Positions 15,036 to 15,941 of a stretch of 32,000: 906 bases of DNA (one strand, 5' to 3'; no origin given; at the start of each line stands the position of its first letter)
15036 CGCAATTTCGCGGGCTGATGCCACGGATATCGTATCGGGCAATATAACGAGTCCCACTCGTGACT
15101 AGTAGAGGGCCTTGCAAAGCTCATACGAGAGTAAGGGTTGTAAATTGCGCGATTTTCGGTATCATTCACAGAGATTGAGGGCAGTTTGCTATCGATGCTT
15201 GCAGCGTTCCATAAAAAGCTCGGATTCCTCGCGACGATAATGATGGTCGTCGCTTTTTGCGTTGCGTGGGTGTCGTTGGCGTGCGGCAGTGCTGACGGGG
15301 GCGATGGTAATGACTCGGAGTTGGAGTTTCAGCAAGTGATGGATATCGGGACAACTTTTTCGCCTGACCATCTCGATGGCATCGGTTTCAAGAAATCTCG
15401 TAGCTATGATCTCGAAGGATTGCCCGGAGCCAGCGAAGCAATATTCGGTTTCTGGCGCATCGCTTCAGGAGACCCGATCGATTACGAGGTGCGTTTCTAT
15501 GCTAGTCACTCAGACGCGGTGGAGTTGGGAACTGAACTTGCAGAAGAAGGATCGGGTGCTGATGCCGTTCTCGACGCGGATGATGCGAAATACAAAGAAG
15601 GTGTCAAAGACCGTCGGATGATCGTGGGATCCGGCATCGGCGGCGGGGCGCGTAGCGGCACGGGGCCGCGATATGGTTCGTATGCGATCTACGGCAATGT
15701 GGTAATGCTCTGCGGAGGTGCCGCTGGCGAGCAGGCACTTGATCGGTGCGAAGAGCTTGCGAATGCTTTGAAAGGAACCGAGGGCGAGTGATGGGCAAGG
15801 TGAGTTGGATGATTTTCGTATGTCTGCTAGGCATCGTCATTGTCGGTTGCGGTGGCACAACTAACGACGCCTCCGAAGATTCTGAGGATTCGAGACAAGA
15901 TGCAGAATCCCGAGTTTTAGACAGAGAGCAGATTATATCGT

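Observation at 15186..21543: Nine-gene tandem array of an unrecognised secreted lipoprotein family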

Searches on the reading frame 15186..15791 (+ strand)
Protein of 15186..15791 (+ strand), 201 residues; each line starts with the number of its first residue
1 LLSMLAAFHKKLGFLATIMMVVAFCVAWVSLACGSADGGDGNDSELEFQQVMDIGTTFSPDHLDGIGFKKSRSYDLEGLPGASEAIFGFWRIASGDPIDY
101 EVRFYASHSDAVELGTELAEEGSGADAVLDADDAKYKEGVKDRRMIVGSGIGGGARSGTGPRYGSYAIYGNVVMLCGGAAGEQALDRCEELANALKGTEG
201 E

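Call 4: search_protein_families(library=pfam, proteins=[window:15186-15791:+], max_evalue=1)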
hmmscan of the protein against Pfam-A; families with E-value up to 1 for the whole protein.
window:15186-15791:+ (201 aa): 2 families
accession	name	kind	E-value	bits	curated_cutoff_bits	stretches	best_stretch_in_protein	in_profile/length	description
PF20650.2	DUF6810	-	3.3e-51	173.3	25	1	61-196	3-140/141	Family of unknown function (DUF6810)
PF19764.4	DUF6251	-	0.073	13.3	26.5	0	3-42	78-117/126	Family of unknown function (DUF6251)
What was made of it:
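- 15195..15791 (+): L1, a DUF6810 lipoprotein of subtype A. It is the orthologue of the widespread single-copy SAR202 form. Length 198 aa, lipobox SLAC|GS. PF20650 at E 3.3e-51 (call 4).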

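Call 10: find_homologous_proteins(query=A2, max_evalue=0.001)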
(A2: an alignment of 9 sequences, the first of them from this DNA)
Query A2 (9 sequences) (198 aa, profile of the alignment): 556 proteins with E <= 0.001 among 8000 candidates; the best 120 are listed.
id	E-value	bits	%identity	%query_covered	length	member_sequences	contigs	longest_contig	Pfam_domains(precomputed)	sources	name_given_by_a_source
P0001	9.8e-67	242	34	89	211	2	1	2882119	PF20650.3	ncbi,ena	-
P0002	1.2e-66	242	98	100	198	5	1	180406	PF20650.3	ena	-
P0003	2.4e-66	241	36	84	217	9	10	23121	PF20650.3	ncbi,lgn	-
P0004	4.6e-66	240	37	65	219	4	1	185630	PF20650.3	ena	-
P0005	6.0e-66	240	33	86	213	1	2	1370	PF20650.3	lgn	-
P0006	6.5e-66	240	38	69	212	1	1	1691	PF20650.3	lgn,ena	-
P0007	2.5e-65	238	35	74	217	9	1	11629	PF20650.3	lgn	-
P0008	2.8e-65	238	31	94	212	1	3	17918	PF20650.3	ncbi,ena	-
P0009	3.1e-65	238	31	89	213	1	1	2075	PF20650.3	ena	-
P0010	3.6e-65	237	33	95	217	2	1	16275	PF20650.3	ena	-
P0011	4.3e-65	237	33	94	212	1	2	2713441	PF20650.3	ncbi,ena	-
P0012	5.0e-65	237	30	94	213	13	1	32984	PF20650.3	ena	-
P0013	5.4e-65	237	31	92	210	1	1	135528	PF20650.3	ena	-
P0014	6.1e-65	237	34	94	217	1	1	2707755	PF20650.3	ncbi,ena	-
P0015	6.4e-65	237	30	92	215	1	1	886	PF20650.3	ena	-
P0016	6.6e-65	237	37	69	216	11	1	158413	PF20650.3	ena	-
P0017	7.1e-65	236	34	92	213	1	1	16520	PF20650.3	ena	-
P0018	1.2e-64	236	36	74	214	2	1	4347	PF20650.3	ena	-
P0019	1.8e-64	235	37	69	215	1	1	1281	PF20650.3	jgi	jgi:hypothetical protein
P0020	2.1e-64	235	33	90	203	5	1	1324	PF20650.3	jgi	jgi:hypothetical protein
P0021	2.6e-64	235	33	91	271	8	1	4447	PF20650.3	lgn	-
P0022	2.6e-64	235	36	69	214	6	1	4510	PF20650.3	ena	-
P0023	2.9e-64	234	33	94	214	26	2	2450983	PF20650.3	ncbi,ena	-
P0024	3.0e-64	234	34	87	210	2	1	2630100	PF20650.3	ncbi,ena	-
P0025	3.9e-64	234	31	95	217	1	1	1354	PF20650.3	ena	-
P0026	4.3e-64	234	37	69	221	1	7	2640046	PF20650.3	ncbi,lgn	-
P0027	5.6e-64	233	86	100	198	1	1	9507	PF20650.3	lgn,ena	-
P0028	7.4e-64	233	33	91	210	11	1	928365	PF20650.3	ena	-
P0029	8.3e-64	233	32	88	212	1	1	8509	PF20650.3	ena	-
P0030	1.0e-63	233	37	69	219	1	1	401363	PF20650.3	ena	-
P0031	1.6e-63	232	32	89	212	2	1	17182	PF20650.3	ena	-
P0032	3.6e-63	231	32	88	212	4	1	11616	PF20650.3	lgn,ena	-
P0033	1.1e-62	229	32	89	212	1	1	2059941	PF20650.3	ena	-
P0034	1.5e-62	229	37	69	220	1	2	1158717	PF20650.3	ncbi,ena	-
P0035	1.7e-62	229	28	94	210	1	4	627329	PF20650.3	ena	-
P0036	3.4e-62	228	29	89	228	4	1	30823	PF20650.3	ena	-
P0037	3.9e-62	227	31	90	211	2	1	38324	PF20650.3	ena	-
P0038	3.9e-62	227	44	97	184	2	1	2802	PF20650.3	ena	-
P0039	3.9e-62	227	34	97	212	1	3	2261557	PF20650.3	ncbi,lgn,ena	-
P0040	4.5e-62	227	32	90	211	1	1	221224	PF20650.3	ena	-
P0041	5.2e-62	227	31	90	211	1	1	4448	PF20650.3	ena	-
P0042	5.6e-62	227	31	90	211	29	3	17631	PF20650.3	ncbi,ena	-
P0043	1.2e-61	226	38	74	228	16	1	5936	PF20650.3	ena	-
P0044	2.1e-61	225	31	94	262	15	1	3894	PF20650.3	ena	-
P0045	5.5e-61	224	37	74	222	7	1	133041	PF20650.3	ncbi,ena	-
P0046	1.9e-60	222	38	68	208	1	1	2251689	PF20650.3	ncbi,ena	-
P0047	3.5e-60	221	36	74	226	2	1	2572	PF20650.3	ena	-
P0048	3.9e-60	221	76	100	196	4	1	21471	PF20650.3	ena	-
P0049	5.3e-60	221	78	97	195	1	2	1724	PF20650.3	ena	-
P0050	5.4e-60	220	42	65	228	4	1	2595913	PF20650.3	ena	-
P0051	7.5e-60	220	38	70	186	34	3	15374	PF20650.3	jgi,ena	-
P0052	1.6e-59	219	37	66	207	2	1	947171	PF20650.3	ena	-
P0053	2.0e-59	219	38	66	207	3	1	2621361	PF20650.3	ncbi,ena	-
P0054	2.3e-59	218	38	77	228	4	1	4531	PF20650.3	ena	-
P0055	3.0e-59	218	69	93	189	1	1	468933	PF20650.3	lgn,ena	-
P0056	3.4e-59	218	40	84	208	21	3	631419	PF20650.3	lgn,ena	-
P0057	4.1e-59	218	44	95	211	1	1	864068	PF20650.3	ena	-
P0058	4.5e-59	217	73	95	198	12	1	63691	PF20650.3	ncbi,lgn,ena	-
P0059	5.2e-59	217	75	92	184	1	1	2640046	PF20650.3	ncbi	-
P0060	5.6e-59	217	84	77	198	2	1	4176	PF20650.3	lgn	-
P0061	5.8e-59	217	32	90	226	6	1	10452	PF20650.3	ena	-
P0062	5.9e-59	217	37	78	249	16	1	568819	PF20650.3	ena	-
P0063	7.1e-59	217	38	84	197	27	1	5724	PF20650.3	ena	-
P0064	7.8e-59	217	38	94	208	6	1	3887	PF20650.3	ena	-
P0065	7.8e-59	217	38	69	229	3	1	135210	PF20650.3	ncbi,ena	-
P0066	8.8e-59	217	79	91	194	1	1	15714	PF20650.3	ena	-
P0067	9.1e-59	216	86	77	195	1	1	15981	PF20650.3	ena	-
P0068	9.7e-59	216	32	90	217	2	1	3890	PF20650.3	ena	-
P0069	1.0e-58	216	38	69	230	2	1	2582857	PF20650.3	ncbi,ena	-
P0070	1.2e-58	216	73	100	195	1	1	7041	PF20650.3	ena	-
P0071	1.4e-58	216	75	97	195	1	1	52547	PF20650.3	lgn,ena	-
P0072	1.5e-58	216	74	97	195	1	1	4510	PF20650.3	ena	-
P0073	1.5e-58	216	42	92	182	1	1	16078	PF20650.3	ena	-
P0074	1.6e-58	216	80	87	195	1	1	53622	PF20650.3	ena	-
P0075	1.7e-58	216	73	93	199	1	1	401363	PF20650.3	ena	-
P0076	1.9e-58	215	40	68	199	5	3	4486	PF20650.3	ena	-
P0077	2.0e-58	215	38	74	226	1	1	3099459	PF20650.3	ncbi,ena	-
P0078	2.1e-58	215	73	93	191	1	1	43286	PF20650.3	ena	-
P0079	2.5e-58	215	36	69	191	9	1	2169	PF20650.3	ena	-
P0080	2.5e-58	215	33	94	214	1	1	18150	PF20650.3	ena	-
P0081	2.5e-58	215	82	85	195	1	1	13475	PF20650.3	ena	-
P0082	2.5e-58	215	72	97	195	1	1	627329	PF20650.3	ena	-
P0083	2.6e-58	215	38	65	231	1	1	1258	PF20650.3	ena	-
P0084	3.0e-58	215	76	96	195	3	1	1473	PF20650.3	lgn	-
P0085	3.4e-58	215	79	86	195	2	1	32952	PF20650.3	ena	-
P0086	4.3e-58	214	39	81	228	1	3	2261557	PF20650.3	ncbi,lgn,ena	-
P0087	4.4e-58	214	75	95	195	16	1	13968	PF20650.3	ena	-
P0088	4.8e-58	214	77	91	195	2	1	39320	PF20650.3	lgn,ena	-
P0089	5.1e-58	214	75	97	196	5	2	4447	PF20650.3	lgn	-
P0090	5.4e-58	214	73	90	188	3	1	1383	PF20650.3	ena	-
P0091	6.0e-58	214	73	97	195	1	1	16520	PF20650.3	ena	-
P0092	6.2e-58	214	74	91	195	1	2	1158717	PF20650.3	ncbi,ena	-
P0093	6.5e-58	214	38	83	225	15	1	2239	PF20650.3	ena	-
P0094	7.2e-58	214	77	92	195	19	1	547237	PF20650.3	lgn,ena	-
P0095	7.4e-58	214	82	78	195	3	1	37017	PF20650.3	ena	-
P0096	7.4e-58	214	74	94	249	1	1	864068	PF20650.3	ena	-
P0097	7.8e-58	213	36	69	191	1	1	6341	PF20650.3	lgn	-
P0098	8.2e-58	213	36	69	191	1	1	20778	PF20650.3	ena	-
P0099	8.3e-58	213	34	84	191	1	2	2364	PF20650.3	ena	-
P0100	8.5e-58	213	77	89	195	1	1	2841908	PF20650.3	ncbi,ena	-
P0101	9.5e-58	213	83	84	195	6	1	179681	PF20650.3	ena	-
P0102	1.1e-57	213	39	66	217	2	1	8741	PF20650.3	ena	-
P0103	1.1e-57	213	36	69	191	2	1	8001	PF20650.3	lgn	-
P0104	1.3e-57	213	76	92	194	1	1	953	PF20650.3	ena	-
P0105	1.3e-57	213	41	66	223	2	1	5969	PF20650.3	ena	-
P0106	1.4e-57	213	36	69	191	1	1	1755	PF20650.3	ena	-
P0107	1.7e-57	212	31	95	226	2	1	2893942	PF20650.3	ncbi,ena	-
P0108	2.1e-57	212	33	84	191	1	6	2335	PF20650.3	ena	-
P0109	2.2e-57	212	33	84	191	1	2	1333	PF20650.3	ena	-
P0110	2.3e-57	212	36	75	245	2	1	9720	PF20650.3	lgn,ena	-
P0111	2.3e-57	212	75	97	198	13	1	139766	PF20650.3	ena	-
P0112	2.3e-57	212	75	92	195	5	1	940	PF20650.3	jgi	jgi:hypothetical protein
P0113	2.4e-57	212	70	97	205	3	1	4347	PF20650.3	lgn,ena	-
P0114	2.6e-57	212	42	66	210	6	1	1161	PF20650.3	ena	-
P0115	2.7e-57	212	37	78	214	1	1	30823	PF20650.3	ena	-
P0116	2.9e-57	212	83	78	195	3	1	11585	PF20650.3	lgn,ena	-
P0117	2.9e-57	212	74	100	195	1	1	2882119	PF20650.3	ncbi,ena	-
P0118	3.5e-57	211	33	84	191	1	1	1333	PF20650.3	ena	-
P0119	3.9e-57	211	73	100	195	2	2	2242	PF20650.3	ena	-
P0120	4.2e-57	211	38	79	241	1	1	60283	PF20650.3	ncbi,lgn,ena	-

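Call 12: find_related_loci(query=window:15186-15791:+, collection=genome_contigs, flank=10000)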
Query window:15186-15791:+ (201 aa) in genome_contigs; peptide patterns used: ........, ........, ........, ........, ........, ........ (x = any residue, [..] = any of these).
100 stretches matched a pattern; 20 encode a relative of the query (tblastn E <= 1e-3); 20 distinct loci.
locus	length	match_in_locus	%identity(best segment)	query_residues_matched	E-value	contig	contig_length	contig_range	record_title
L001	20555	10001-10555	80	15-201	9e-94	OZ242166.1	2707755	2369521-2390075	MAG: Dehalococcoidia bacterium isolate be122cbf-eca0-411e-9aa7-55becfc1bdda genome assembly, chromosome: 1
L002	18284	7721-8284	76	14-201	5e-91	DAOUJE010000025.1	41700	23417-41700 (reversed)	MAG TPA_asm: Dehalococcoidia bacterium isolate S32_243 k113_1276831, whole genome shotgun sequence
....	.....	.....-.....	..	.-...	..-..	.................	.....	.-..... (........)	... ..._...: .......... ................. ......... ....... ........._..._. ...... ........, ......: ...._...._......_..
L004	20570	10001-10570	76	10-201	1e-90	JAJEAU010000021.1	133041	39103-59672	MAG: Dehalococcoidia bacterium isolate jk18x7bins.79 k141_1912662, whole genome shotgun sequence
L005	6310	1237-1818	70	1-200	9e-90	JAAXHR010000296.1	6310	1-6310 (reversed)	MAG: Dehalococcoidia bacterium isolate Plut_88894 unfiltered_Plut_88894_genomic_contig_1049569, whole genome shotgun seq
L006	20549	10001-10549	75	19-201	4e-89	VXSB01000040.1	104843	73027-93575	MAG: Chloroflexi bacterium isolate SB0664_bin_6 NODE_190_length_104843_cov_26.416498, whole genome shotgun sequence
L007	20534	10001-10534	74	18-195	6e-86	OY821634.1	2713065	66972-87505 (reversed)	MAG: Dehalococcoidia bacterium isolate 1c9b0e2f-99e9-4817-8d5d-eeea35646e5a genome assembly, chromosome: 1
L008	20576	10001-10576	76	9-195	1e-79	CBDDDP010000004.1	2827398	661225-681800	MAG: Dehalococcoidia bacterium isolate 1411f550-f176-4a49-b0e4-2db5a34fa7b5 genome assembly, contig: contig_4, whole gen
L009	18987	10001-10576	75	9-195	3e-79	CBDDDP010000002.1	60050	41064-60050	MAG: Dehalococcoidia bacterium isolate 1411f550-f176-4a49-b0e4-2db5a34fa7b5 genome assembly, contig: contig_2, whole gen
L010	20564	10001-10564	71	7-196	6e-74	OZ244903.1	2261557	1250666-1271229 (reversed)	MAG: Dehalococcoidia bacterium isolate b514a8d4-b2f7-4557-a024-de9a677f1d99 genome assembly, chromosome: 1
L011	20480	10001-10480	72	33-195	1e-69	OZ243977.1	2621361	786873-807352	MAG: Dehalococcoidia bacterium isolate 7f9773e7-94d2-4cdc-9af9-5f80bc638774 genome assembly, chromosome: 1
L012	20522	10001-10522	65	17-190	2e-68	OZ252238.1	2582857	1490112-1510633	MAG: Dehalococcoidia bacterium isolate 3b585892-57e4-4bd8-ad59-b8128180b5a5 genome assembly, chromosome: 1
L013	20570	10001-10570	64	4-196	4e-68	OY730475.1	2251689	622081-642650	MAG: Dehalococcoidia bacterium isolate c245f576-cd95-4824-9596-b9f38da103fa genome assembly, chromosome: 1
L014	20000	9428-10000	72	5-195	1e-90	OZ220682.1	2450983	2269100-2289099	MAG: Dehalococcoidia bacterium isolate 0d331d3b-d7ed-4eba-809e-4bb0832fe511 genome assembly, chromosome: 1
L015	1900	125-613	48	29-195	4e-40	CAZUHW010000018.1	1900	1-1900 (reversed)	MAG TPA_asm: uncultured Dehalococcoidales bacterium isolate SRP077602_co11_290 genome assembly, contig: NODE_120704_leng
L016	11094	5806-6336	43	20-197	1e-39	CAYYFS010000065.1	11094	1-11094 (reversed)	MAG TPA_asm: uncultured Dehalococcoidales bacterium isolate SRP200020_co3_337 genome assembly, contig: NODE_8303_length_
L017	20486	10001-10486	48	32-193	2e-39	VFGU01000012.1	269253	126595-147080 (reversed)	MAG: SAR202 cluster bacterium isolate OSU_TB34 TB34_012, whole genome shotgun sequence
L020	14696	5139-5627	57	32-199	4e-55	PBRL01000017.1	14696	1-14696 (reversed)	MAG: Chloroflexota bacterium isolate NP954 27168, whole genome shotgun sequence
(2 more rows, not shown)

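Call 20: search_protein_families(library=ncbifam, proteins=[window:15186-15791:+], max_evalue=0.01)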
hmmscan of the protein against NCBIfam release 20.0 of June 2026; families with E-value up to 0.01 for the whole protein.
window:15186-15791:+ (201 aa): 0 families

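Call 32: search_protein_families(library=pfam, proteins=[L017:5450-6253:-, L017:6253-7434:-, L017:7412-8203:-, L017:8298-8942:-, L017:9113-9769:-, L017:10486-11190:-, L017:11260-12225:-, L017:12708-13637:+, L017:13676-14362:+, L017:14359-15651:+], max_evalue=0.001)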
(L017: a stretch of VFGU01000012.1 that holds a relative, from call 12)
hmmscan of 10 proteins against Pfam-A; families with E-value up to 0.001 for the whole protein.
L017:5450-6253:- (267 aa): 0 families

L017:6253-7434:- (393 aa): 4 families
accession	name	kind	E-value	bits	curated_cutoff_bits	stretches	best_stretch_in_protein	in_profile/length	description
PF17991.7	Thioredoxin_10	-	1.6e-16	61.6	27.1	1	230-387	1-142/142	Thioredoxin like C-terminal domain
PF13905.12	Thioredoxin_8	-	3.5e-10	40.5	27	1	64-159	1-94/94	Thioredoxin-like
PF00578.27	AhpC-TSA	-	2.5e-09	37.6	26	1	60-161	23-123/124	AhpC/TSA family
PF08534.16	Redoxin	-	3.3e-08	33.9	26.6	1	63-166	27-135/148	Redoxin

L017:7412-8203:- (263 aa): 1 family
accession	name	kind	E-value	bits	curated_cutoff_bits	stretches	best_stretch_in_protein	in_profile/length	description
PF01261.30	AP_endonuc_2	-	1.4e-39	136.8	31.1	1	23-256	3-248/249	Xylose isomerase-like TIM barrel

L017:8298-8942:- (214 aa): 0 families

L017:9113-9769:- (218 aa): 0 families

L017:10486-11190:- (234 aa): 1 family
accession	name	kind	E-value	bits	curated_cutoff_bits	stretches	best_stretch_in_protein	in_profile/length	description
PF00230.25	MIP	-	6.1e-52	177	25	1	11-225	8-221/222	Major intrinsic protein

L017:11260-12225:- (321 aa): 2 families
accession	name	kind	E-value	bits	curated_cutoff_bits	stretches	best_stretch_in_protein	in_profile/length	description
PF12849.12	PBP_like_2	-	3.8e-38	132.2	27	1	41-291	8-266/267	PBP superfamily domain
PF12727.12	PBP_like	-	1e-06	28.5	27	1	66-287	6-191/193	PBP superfamily domain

L017:12708-13637:+ (309 aa): 1 family
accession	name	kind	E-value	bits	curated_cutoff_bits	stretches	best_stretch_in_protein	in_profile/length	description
PF01040.23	UbiA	-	1.3e-23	84.1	34.2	1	23-280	2-241/250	UbiA prenyltransferase family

L017:13676-14362:+ (228 aa): 1 family
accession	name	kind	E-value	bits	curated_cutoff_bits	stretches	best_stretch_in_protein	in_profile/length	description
PF00300.27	His_Phos_1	-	2.4e-39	135.5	21.7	1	10-213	1-193/194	Histidine phosphatase superfamily (branch 1)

L017:14359-15651:+ (430 aa): 2 families
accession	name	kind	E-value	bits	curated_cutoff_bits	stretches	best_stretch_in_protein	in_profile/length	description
PF13378.12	MR_MLE_C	-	2.8e-54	184.6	29.4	1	206-419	1-218/219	Enolase C-terminal domain-like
PF02746.21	MR_MLE_N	-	6.9e-14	52.5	22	1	90-186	27-117/117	Mandelate racemase / muconate lactonizing enzyme, N-terminal domain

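Call 34: search_protein_families(library=pfam, proteins=[L016:2415-4322:-, L016:4517-5650:-, L016:7064-8899:+, L016:9023-10192:-, L016:10231-11082:-], max_evalue=0.001)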
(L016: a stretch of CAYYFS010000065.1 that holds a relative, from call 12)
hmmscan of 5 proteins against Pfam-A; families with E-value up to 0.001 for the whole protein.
L016:2415-4322:- (635 aa): 1 family
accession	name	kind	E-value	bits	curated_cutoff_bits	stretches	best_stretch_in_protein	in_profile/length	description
PF00496.27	SBP_bac_5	-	2.9e-46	158.7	32.4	1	153-539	5-351/368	Bacterial extracellular solute-binding proteins, family 5 Middle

L016:4517-5650:- (377 aa): 0 families

L016:7064-8899:+ (611 aa): 2 families
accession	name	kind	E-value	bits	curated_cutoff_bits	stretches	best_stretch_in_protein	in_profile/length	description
PF01314.23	AFOR_C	-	2.6e-94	316.9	27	1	229-605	11-385/385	Aldehyde ferredoxin oxidoreductase, domains 2 & 3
PF02730.20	AFOR_N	-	7.4e-71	238.5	29.8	1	7-205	1-198/199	Aldehyde ferredoxin oxidoreductase, N-terminal domain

L016:9023-10192:- (389 aa): 5 families
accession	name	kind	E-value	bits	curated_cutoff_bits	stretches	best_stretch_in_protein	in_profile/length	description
PF12146.15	Hydrolase_4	-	5.9e-12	45.8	27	2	225-304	60-131/239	Serine aminopeptidase, S33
PF00561.26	Abhydrolase_1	-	4.9e-11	43.2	25.8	1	235-301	64-129/245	alpha/beta hydrolase fold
PF00326.27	Peptidase_S9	-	2e-06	27.9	22.6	1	215-388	36-210/213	Prolyl oligopeptidase family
PF12697.13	Abhydrolase_6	-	6.4e-06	27.4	26.3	1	172-365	2-204/217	Alpha/beta hydrolase family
PF20434.5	BD-FAE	-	0.00098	19.1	26.8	0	321-349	185-213/215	BD-FAE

L016:10231-11082:- (283 aa): 0 families

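Call 45: find_related_loci(query=A4, collection=metagenome_contigs, flank=10000)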
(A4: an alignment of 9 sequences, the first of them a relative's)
Query A4 (178 aa) in metagenome_contigs; peptide patterns used: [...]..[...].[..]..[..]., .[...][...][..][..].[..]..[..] (x = any residue, [..] = any of these).
600 stretches matched a pattern (row limit reached: there are more); 494 encode a relative of the query (tblastn E <= 1e-3); the best 80 are kept; 80 distinct loci.
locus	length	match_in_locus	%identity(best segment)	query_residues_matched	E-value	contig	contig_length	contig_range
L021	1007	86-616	80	1-177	1e-94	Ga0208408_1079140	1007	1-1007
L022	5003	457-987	81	1-177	8e-87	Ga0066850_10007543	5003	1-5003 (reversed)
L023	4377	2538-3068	81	1-177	7e-87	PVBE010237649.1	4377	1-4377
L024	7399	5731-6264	77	1-178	3e-83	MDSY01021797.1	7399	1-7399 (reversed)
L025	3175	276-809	77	1-178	4e-84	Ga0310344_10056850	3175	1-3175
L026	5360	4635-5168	77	1-178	3e-83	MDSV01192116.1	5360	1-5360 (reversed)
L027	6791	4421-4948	70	1-178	8e-83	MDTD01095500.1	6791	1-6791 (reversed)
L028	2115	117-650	77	1-178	5e-86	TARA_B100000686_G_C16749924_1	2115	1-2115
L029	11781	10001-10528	69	1-178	2e-82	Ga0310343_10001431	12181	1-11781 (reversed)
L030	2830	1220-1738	76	1-173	5e-82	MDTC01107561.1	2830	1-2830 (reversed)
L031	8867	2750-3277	75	3-178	2e-80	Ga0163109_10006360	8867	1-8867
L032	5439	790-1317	75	3-178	3e-80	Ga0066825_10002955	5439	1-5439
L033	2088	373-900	73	3-178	1e-82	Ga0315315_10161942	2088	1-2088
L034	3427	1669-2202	72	1-178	8e-80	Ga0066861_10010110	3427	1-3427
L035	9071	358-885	72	3-178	1e-76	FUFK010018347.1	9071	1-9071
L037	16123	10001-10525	58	1-176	3e-65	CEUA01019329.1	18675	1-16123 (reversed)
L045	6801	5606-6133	54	2-176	2e-63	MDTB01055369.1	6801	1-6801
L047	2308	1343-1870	54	2-176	3e-64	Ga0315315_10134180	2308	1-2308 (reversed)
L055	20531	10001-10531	53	1-178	1e-59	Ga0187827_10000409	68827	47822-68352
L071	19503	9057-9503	58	24-173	2e-49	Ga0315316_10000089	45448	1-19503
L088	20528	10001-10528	44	3-176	9e-43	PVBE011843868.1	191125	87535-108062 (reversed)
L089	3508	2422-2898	43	1-160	7e-42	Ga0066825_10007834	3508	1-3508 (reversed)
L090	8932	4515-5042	47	9-176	5e-42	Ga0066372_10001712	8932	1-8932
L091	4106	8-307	81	78-177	5e-42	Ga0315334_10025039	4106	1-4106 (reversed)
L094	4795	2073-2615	38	3-178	1e-41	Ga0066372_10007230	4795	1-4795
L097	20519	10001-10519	45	6-173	3e-41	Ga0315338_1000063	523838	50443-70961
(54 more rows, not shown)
